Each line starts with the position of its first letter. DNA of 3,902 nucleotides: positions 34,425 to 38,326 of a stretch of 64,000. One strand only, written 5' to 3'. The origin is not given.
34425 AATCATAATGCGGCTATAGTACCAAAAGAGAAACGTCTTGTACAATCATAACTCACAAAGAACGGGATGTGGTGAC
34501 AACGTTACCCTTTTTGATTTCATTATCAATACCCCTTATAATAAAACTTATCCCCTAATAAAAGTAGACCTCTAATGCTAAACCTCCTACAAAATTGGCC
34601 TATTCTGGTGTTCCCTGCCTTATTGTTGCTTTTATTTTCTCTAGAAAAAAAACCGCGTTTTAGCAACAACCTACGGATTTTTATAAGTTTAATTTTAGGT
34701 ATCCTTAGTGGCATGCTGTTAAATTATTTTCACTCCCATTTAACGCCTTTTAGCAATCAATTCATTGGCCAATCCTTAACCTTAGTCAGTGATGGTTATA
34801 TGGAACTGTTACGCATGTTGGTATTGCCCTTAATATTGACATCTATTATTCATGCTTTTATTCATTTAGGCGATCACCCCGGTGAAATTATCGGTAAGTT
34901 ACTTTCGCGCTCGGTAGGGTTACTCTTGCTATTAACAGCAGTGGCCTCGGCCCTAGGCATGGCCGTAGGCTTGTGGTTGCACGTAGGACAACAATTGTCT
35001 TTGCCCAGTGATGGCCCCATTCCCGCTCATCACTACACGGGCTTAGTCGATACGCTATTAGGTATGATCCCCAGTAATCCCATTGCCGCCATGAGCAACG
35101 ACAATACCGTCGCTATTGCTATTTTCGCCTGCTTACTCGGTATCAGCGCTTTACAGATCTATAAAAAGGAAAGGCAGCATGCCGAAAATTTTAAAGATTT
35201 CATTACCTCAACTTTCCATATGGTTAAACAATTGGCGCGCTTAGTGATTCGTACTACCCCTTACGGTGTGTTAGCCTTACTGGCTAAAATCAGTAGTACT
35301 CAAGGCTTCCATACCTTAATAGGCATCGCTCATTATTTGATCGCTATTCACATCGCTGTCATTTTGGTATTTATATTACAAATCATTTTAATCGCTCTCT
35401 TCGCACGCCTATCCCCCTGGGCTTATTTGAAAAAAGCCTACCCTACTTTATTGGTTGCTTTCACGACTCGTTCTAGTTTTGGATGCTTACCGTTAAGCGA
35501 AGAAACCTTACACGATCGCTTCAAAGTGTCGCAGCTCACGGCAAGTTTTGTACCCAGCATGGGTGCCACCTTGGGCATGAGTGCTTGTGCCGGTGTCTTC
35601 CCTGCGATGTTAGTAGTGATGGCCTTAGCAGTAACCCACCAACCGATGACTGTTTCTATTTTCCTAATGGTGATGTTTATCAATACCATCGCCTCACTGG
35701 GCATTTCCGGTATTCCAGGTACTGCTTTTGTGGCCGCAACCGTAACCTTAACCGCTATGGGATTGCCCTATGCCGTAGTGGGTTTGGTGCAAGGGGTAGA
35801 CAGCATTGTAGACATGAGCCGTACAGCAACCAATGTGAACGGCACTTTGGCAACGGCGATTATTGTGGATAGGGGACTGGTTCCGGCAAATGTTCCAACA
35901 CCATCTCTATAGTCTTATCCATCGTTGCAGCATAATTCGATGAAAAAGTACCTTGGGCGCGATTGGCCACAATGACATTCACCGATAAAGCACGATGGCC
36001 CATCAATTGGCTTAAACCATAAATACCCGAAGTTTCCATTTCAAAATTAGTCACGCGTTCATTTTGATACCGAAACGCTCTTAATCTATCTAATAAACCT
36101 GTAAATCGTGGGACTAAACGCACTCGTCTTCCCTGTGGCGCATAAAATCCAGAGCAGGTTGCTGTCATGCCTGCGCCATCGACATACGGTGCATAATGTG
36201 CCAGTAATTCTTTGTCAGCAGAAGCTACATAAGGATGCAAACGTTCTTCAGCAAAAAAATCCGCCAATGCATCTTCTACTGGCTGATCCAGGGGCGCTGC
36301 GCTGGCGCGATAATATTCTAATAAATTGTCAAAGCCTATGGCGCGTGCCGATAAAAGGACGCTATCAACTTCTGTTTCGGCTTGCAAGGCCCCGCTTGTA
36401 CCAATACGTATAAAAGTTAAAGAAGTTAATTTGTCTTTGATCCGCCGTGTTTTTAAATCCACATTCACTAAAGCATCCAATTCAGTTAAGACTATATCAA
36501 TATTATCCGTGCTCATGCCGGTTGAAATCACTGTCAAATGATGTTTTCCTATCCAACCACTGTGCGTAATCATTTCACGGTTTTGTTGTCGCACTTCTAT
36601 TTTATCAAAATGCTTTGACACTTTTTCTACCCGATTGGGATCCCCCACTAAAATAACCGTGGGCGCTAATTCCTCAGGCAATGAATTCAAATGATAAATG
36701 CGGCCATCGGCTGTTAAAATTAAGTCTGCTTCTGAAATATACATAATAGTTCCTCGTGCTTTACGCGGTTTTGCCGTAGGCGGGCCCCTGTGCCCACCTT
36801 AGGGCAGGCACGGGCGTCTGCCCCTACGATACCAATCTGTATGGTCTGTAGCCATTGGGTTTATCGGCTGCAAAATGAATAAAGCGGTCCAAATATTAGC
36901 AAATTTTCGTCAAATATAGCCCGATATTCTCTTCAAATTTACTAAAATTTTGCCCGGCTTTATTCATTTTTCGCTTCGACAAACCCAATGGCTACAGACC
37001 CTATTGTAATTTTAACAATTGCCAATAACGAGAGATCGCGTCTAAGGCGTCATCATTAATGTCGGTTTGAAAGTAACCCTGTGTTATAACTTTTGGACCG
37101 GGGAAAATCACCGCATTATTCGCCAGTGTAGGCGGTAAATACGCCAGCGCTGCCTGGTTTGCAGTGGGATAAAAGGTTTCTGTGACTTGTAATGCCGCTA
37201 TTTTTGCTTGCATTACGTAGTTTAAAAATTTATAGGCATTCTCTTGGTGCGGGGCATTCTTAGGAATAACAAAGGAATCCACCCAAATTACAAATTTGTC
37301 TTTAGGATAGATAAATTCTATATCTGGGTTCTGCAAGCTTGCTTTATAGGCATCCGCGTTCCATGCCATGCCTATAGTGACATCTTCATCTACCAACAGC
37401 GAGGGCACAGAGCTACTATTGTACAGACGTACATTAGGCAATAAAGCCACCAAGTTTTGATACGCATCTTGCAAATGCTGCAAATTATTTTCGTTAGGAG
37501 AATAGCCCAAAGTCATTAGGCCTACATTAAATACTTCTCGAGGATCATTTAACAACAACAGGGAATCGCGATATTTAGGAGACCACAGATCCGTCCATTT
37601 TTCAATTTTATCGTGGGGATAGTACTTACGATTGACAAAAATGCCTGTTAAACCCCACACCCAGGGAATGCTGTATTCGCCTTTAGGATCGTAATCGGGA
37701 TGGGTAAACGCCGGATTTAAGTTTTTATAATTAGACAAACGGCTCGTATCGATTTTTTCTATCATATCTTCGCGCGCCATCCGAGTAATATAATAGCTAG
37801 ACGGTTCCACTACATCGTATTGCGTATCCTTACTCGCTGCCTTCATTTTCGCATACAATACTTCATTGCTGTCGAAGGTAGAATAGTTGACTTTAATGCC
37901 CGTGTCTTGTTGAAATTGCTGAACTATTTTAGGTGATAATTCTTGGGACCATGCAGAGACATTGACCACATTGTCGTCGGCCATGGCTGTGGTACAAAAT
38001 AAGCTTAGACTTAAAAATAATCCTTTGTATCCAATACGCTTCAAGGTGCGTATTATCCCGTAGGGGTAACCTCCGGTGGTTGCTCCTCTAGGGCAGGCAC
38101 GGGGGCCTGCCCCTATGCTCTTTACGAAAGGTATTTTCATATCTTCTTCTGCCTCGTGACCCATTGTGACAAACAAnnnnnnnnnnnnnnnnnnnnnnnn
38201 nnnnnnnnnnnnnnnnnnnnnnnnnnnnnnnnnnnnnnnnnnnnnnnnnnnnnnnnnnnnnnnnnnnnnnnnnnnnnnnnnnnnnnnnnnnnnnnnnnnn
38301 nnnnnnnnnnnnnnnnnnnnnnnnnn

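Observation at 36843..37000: Previously unnoticed MITE family (two copies in the window)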

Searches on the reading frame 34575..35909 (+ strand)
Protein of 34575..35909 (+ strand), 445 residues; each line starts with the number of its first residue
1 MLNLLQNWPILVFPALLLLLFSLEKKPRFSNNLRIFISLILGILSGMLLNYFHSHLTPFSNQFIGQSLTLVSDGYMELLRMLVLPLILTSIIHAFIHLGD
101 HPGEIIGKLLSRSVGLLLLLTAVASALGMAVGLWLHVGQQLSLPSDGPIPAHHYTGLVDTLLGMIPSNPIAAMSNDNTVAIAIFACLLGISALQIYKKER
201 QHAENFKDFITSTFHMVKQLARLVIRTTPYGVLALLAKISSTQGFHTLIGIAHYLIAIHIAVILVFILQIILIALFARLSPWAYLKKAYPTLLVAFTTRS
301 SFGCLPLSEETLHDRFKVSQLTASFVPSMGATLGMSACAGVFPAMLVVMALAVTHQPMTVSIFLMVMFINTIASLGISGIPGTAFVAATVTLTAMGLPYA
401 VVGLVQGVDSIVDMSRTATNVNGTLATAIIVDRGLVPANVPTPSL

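Call 16: search_protein_families(library=ncbifam, proteins=[window:34575-35909:+])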
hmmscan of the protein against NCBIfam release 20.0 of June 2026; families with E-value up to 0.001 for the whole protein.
window:34575-35909:+ (445 aa): 4 families
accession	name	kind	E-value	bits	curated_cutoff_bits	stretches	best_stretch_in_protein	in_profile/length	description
NF008440.0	PRK11283.1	equivalog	3.6e-35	121.6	638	1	25-430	2-407/437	glutamate/aspartate:proton symporter GltP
NF002461.0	PRK01663.1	subfamily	1.2e-26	93.7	513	1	35-432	9-399/428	C4-dicarboxylate transporter DctA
NF009587.0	PRK13027.1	subfamily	2.2e-25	89.3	570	1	33-431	11-399/442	C4-dicarboxylate transporter DctA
NF010151.0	PRK13628.1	equivalog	2.2e-21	76.3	308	1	34-414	19-376/407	serine/threonine transporter SstT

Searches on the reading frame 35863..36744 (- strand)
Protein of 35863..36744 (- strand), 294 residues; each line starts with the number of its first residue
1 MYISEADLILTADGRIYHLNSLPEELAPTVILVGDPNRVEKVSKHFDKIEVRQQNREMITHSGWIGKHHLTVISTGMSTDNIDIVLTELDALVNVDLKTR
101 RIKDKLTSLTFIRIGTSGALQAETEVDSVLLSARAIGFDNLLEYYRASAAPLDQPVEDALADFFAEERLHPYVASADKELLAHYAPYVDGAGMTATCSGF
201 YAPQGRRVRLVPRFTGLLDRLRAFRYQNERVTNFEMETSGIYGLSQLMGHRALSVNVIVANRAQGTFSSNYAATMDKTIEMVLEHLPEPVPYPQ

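Call 16: search_protein_families(library=ncbifam, proteins=[window:35863-36744:-])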
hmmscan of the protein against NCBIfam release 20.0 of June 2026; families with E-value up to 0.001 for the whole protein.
window:35863-36744:- (294 aa): 6 families
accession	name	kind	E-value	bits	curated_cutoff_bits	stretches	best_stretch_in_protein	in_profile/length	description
TIGR01718.1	Uridine-psphlse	equivalog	2.8e-27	95.6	280.3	1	17-282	2-237/245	uridine phosphorylase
NF008383.0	PRK11178.1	equivalog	6.6e-22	78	262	1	16-278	6-241/254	uridine phosphorylase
NF004489.0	PRK05819.1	subfamily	1.2e-14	54.2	230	1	17-137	4-112/236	DeoD-type purine-nucleoside phosphorylase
TIGR00107.1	deoD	equivalog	2.4e-12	46.9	232.25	1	18-136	1-107/232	purine-nucleoside phosphorylase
NF009914.0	PRK13374.1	subfamily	1.6e-10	41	338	1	18-135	5-110/235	DeoD-type purine-nucleoside phosphorylase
TIGR01719.1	euk_UDPppase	equivalog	3.4e-08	33.1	249.95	1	30-265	34-256/287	uridine phosphorylase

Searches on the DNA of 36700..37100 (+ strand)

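Call 9: search_rna_families(source=window, start=36700, end=37100, threshold=evalue, max_evalue=10)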
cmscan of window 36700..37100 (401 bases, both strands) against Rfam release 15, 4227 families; matches with E-value up to 10: 12.
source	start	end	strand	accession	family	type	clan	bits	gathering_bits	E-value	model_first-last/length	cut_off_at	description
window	36844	36999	-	RF04128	MIR8562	Gene; miRNA;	-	41.4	211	3e-06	1-242/242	no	MIR8562 microRNA precursor family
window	36833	37007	-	RF04139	MIR841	Gene; miRNA;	-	37.7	200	2.6e-06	1-212/212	no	MIR841 microRNA precursor family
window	36844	36999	+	RF04128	MIR8562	Gene; miRNA;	-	33.7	211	0.00015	1-242/242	no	MIR8562 microRNA precursor family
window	36832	37006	+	RF04139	MIR841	Gene; miRNA;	-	33.5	200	3e-05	1-212/212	no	MIR841 microRNA precursor family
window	36876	36966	-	RF03694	mir-266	Gene; miRNA;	-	29.4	80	0.00086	1-83/83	no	mir-266 microRNA precursor family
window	36812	37007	-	RF01481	rli53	Cis-reg;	-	19.9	70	0.11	1-173/173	no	Listeria sRNA rli53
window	36886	36955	+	RF03694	mir-266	Gene; miRNA;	-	19.8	80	0.28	1-83/83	no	mir-266 microRNA precursor family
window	36873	36961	-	RF02327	TtnuHACA20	Gene; snRNA; snoRNA; HACA-box;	-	17.9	100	1.6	1-123/123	no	Tetrahymena snoRNA TtnuHACA20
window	36770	36842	-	RF02937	Clostridiales-2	Gene; sRNA;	-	16.4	58.6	0.3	1-82/82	no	Clostridiales-2 RNA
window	36873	36969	+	RF04145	MIR8706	Gene; miRNA;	-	15.2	95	4.8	1-101/101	no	MIR8706 microRNA precursor family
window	36871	36972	-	RF04246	MIR169_8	Gene; miRNA;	CL00098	15.1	107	5.2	1-137/137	no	MIR169_8 microRNA precursor family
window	37008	37086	+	RF01624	ceN27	Gene; snRNA; snoRNA; CD-box;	-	14.8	38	9.5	1-80/80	no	Nematode snoRNA ceN27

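Call 46: search_dna_similar(query=window:36843-37000:+, collection=plasmids, mode=distant, max_evalue=0.01)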
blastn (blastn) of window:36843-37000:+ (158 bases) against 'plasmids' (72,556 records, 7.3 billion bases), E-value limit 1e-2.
No match.

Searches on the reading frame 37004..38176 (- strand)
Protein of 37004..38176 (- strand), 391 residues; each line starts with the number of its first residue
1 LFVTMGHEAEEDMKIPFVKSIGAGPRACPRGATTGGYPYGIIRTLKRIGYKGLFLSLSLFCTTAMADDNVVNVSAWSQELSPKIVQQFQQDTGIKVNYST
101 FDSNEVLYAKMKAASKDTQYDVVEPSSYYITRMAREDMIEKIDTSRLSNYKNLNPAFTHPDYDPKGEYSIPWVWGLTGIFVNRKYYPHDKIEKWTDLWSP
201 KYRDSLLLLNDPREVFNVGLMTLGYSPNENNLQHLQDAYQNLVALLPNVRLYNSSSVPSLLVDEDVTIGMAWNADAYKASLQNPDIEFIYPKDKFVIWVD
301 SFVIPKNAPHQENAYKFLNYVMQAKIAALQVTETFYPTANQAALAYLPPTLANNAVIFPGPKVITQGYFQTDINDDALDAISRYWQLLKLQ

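Call 16: search_protein_families(library=ncbifam, proteins=[window:37004-38176:-])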
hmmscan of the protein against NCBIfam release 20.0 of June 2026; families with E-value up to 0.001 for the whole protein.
window:37004-38176:- (391 aa): 7 families
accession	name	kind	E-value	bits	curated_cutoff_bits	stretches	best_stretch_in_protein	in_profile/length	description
NF007048.0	PRK09501.1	equivalog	8.8e-88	294.5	582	1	58-389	15-345/348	spermidine/putrescine ABC transporter substrate-binding protein PotD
NF007962.0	PRK10682.1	equivalog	1e-47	163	636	1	61-386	22-364/370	spermidine/putrescine ABC transporter substrate-binding protein PotF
NF043073.1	MMSYN1_0195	equivalog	9e-24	83.7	1250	1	53-152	580-677/1021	spermidine/putrescine ABC transporter permease/substrate-binding protein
TIGR03261.1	phnS2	equivalog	3e-12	46.3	392.75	1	53-335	7-284/334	putative 2-aminoethylphosphonate ABC transporter substrate-binding protein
NF041888.1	ABC_SBP_YdcS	equivalog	1.6e-11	43.7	725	1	84-195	54-162/379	putative ABC transporter substrate-binding protein YdcS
NF011620.1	PRK15046.1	equivalog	1.9e-06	26.9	310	1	80-206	38-154/334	2-aminoethylphosphonate ABC transporter substrate-binding protein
TIGR03227.1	PhnS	equivalog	0.00055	18.9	395.3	0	79-204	47-162/360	2-aminoethylphosphonate ABC transporter substrate-binding protein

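Call 21: find_homologous_proteins(query=window:37004-38164:-, max_evalue=1e-40)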
Query window:37004-38164:- (387 aa): 439 proteins with E <= 1e-40 among 3499 candidates; the best 120 are listed.
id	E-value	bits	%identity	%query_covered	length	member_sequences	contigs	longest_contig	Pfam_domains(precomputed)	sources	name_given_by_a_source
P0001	7.1e-206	702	90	88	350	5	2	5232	PF13531.12,PF13416.12,PF13343.12,PF02030.20,PF01547.31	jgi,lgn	jgi:spermidine/putrescine transport system substrate-binding protein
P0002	3.9e-204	696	90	88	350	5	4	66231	PF13531.12,PF13416.12,PF13343.12,PF01547.31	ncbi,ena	-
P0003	2.4e-203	694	90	88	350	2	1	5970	PF13531.12,PF13416.12,PF13343.12,PF01547.31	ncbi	-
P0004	2.0e-199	681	87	88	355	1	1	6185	PF13531.12,PF13416.12,PF13343.12,PF01547.31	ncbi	-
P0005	4.3e-198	676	89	84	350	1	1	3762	PF13531.12,PF13416.12,PF13343.12,PF02030.20,PF01547.31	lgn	-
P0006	5.1e-192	656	83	88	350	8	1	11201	PF13531.12,PF13416.12,PF13343.12,PF01547.31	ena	-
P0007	4.2e-191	653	82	89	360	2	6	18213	PF13531.12,PF13416.12,PF13343.12,PF01547.31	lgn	-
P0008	1.1e-186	639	81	88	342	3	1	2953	PF13531.12,PF13416.12,PF13343.12,PF01547.31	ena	-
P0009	2.4e-186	638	80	88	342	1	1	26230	PF13531.12,PF13416.12,PF13343.12,PF01547.31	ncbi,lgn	-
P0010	4.5e-182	624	80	88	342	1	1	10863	PF13531.12,PF13416.12,PF13343.12,PF01547.31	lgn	-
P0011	1.1e-180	619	80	88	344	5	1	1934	PF13531.12,PF13416.12,PF13343.12,PF01547.31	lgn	-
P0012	8.2e-172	590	76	88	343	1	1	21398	PF13531.12,PF13416.12,PF13343.12,PF01547.31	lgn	-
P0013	2.9e-170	585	75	84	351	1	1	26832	PF13531.12,PF13416.12,PF13343.12,PF02030.20,PF01547.31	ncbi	-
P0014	8.1e-167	573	71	88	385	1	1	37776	PF13531.12,PF13416.12,PF13343.12,PF01547.31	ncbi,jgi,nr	ncbi:MAG: potD [Gammaproteobacteria bacterium]|jgi:spermidine/putrescine transport system substrate-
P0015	3.5e-163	561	71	88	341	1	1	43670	PF13531.12,PF13416.12,PF13343.12,PF01547.31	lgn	-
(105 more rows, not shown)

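Call 22: find_encoding_contigs(protein=P0002, flank=10000, max_places=6)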
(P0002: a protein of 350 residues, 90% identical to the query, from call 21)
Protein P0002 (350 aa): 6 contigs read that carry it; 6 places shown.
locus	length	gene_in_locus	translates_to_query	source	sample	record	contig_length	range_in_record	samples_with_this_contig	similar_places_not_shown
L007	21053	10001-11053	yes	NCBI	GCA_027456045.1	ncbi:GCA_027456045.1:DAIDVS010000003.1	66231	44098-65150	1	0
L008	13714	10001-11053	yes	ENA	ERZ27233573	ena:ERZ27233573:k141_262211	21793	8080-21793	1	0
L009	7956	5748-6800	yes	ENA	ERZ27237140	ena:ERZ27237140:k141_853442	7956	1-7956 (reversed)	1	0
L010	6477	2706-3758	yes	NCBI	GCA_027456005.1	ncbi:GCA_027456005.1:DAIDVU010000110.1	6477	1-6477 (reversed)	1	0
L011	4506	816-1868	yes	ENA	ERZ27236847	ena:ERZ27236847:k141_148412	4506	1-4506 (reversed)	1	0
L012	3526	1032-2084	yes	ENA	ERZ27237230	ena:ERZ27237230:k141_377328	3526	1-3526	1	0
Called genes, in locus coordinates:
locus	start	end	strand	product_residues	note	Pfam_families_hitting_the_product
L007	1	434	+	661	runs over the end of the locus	-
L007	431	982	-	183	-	-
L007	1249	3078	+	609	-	PF00009:GTP_EFTU, PF01926:MMR_HSR1 (faint), PF22042:EF-G_D2 (weak), PF03144:GTP_EFTU_D2, PF00679:EFG_C, PF21018:BipA_C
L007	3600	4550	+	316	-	PF00561:Abhydrolase_1, PF12697:Abhydrolase_6, PF12146:Hydrolase_4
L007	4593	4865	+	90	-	PF00708:Acylphosphatase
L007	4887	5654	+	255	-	PF23023:Anti-Pycsar_Apyc1, PF00753:Lactamase_B, PF12706:Lactamase_B_2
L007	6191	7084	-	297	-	PF01435:Peptidase_M48, PF05569:Peptidase_M56 (faint)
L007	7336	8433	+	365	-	PF02463:SMC_N (faint), PF00005:ABC_tran, PF13304:AAA_21 (faint), PF08402:TOBE_2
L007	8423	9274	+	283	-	PF00528:BPD_transp_1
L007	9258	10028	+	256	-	PF00528:BPD_transp_1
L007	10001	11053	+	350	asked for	PF01547:SBP_bac_1, PF13416:SBP_bac_8, PF13531:SBP_bac_11, PF13343:SBP_bac_6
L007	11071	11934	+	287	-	PF01048:PNP_UDP_1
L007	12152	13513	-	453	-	PF00375:SDF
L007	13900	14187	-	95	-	PF01541:GIY-YIG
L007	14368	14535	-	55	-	-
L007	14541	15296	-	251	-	PF01925:TauE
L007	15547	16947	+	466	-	PF00962:A_deaminase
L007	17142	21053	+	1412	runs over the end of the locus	-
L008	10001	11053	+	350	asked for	PF01547:SBP_bac_1, PF13416:SBP_bac_8, PF13531:SBP_bac_11, PF13343:SBP_bac_6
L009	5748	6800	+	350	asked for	PF01547:SBP_bac_1, PF13416:SBP_bac_8, PF13531:SBP_bac_11, PF13343:SBP_bac_6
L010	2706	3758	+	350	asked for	PF01547:SBP_bac_1, PF13416:SBP_bac_8, PF13531:SBP_bac_11, PF13343:SBP_bac_6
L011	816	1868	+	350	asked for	PF01547:SBP_bac_1, PF13416:SBP_bac_8, PF13531:SBP_bac_11, PF13343:SBP_bac_6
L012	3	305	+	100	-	?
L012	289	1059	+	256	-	PF00528:BPD_transp_1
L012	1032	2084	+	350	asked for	PF01547:SBP_bac_1, PF13416:SBP_bac_8, PF13531:SBP_bac_11, PF13343:SBP_bac_6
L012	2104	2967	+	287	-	PF01048:PNP_UDP_1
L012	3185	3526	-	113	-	?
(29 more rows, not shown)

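Call 23: find_encoding_contigs(protein=P0007, flank=10000, max_places=6)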
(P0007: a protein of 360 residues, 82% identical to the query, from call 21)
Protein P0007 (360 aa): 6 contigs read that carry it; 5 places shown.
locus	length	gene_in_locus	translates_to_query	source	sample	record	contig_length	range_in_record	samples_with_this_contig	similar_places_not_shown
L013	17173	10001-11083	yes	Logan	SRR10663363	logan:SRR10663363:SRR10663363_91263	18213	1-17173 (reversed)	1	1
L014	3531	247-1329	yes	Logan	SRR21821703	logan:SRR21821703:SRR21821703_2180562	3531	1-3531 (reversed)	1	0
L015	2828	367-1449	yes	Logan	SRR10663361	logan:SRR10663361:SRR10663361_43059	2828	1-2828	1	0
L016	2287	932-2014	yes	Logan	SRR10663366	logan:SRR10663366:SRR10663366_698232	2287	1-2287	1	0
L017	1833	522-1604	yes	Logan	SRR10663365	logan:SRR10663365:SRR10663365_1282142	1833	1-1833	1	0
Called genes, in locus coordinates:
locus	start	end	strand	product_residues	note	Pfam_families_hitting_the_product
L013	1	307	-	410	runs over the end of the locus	PF07690:MFS_1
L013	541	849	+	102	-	PF01022:HTH_5 (weak)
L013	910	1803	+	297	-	PF01073:3Beta_HSD (faint), PF01370:Epimerase, PF05368:NmrA, PF13460:NAD_binding_10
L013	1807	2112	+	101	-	PF20116:DUF6506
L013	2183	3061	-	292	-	PF06325:PrmA, PF05175:MTS (weak), PF13847:Methyltransf_31 (weak)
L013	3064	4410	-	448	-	PF00289:Biotin_carb_N, PF02222:ATP-grasp, PF02786:CPSase_L_D2, PF07478:Dala_Dala_lig_C, PF02785:Biotin_carb_C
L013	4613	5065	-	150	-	PF25984:BSH_YknX (faint), PF00364:Biotin_lipoyl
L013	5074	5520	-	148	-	PF01220:DHquinase_II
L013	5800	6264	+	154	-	-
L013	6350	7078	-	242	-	PF02798:GST_N, PF13409:GST_N_2, PF13417:GST_N_3, PF00043:GST_C, PF14497:GST_C_3 (weak), PF13410:GST_C_2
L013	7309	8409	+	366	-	PF00005:ABC_tran, PF13304:AAA_21 (faint), PF08402:TOBE_2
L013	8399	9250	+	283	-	PF00528:BPD_transp_1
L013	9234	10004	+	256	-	PF00528:BPD_transp_1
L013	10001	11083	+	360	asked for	PF01547:SBP_bac_1, PF13416:SBP_bac_8, PF13531:SBP_bac_11, PF13343:SBP_bac_6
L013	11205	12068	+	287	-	PF01048:PNP_UDP_1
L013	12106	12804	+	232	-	PF13302:Acetyltransf_3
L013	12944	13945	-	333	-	PF04632:FUSC, PF06081:ArAE_1, PF13515:FUSC_2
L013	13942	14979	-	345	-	-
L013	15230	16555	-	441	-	PF00375:SDF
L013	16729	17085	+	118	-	-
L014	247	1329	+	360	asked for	PF01547:SBP_bac_1, PF13416:SBP_bac_8, PF13531:SBP_bac_11, PF13343:SBP_bac_6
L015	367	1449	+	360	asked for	PF01547:SBP_bac_1, PF13416:SBP_bac_8, PF13531:SBP_bac_11, PF13343:SBP_bac_6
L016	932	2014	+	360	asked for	PF01547:SBP_bac_1, PF13416:SBP_bac_8, PF13531:SBP_bac_11, PF13343:SBP_bac_6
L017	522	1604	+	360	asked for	PF01547:SBP_bac_1, PF13416:SBP_bac_8, PF13531:SBP_bac_11, PF13343:SBP_bac_6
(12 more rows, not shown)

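Call 48: find_encoding_contigs(protein=P0001, flank=10000, max_places=4)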
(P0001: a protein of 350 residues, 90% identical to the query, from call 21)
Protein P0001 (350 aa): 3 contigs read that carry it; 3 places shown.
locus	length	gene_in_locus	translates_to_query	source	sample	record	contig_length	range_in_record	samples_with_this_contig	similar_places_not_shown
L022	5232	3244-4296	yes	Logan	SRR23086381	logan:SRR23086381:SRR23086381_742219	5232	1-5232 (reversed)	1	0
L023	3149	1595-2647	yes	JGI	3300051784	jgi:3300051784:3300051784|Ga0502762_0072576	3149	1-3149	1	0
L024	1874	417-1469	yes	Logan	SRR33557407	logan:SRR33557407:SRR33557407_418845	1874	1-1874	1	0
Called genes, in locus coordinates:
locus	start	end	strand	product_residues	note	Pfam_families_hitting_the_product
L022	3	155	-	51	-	?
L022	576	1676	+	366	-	PF02463:SMC_N (faint), PF00005:ABC_tran, PF13304:AAA_21 (faint), PF08402:TOBE_2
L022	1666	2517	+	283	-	PF00528:BPD_transp_1 (weak)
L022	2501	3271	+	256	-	PF00528:BPD_transp_1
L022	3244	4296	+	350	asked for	PF02030:Lipoprotein_8 (weak), PF01547:SBP_bac_1, PF13416:SBP_bac_8, PF13531:SBP_bac_11, PF13343:SBP_bac_6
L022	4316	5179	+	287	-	PF01048:PNP_UDP_1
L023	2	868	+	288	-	?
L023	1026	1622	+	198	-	PF00528:BPD_transp_1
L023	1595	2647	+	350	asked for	PF02030:Lipoprotein_8 (weak), PF01547:SBP_bac_1, PF13416:SBP_bac_8, PF13531:SBP_bac_11, PF13343:SBP_bac_6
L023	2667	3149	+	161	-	?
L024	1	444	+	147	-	PF00528:BPD_transp_1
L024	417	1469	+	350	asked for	PF02030:Lipoprotein_8 (weak), PF01547:SBP_bac_1, PF13416:SBP_bac_8, PF13531:SBP_bac_11, PF13343:SBP_bac_6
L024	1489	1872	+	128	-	?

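Call 49: find_encoding_contigs(protein=P0004, flank=10000, max_places=4)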
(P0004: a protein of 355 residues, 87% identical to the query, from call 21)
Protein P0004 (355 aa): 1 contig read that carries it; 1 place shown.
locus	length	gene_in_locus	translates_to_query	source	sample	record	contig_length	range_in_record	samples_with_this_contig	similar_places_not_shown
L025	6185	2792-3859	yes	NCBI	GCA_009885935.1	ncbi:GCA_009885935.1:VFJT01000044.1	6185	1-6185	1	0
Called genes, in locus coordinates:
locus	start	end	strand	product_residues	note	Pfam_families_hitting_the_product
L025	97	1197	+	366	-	PF00005:ABC_tran, PF13304:AAA_21 (faint), PF08402:TOBE_2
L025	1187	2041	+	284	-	PF00528:BPD_transp_1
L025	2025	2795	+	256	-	PF00528:BPD_transp_1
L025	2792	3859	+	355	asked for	PF01547:SBP_bac_1, PF13531:SBP_bac_11, PF13416:SBP_bac_8, PF13343:SBP_bac_6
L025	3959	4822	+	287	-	PF01048:PNP_UDP_1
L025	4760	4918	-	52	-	-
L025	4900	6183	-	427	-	?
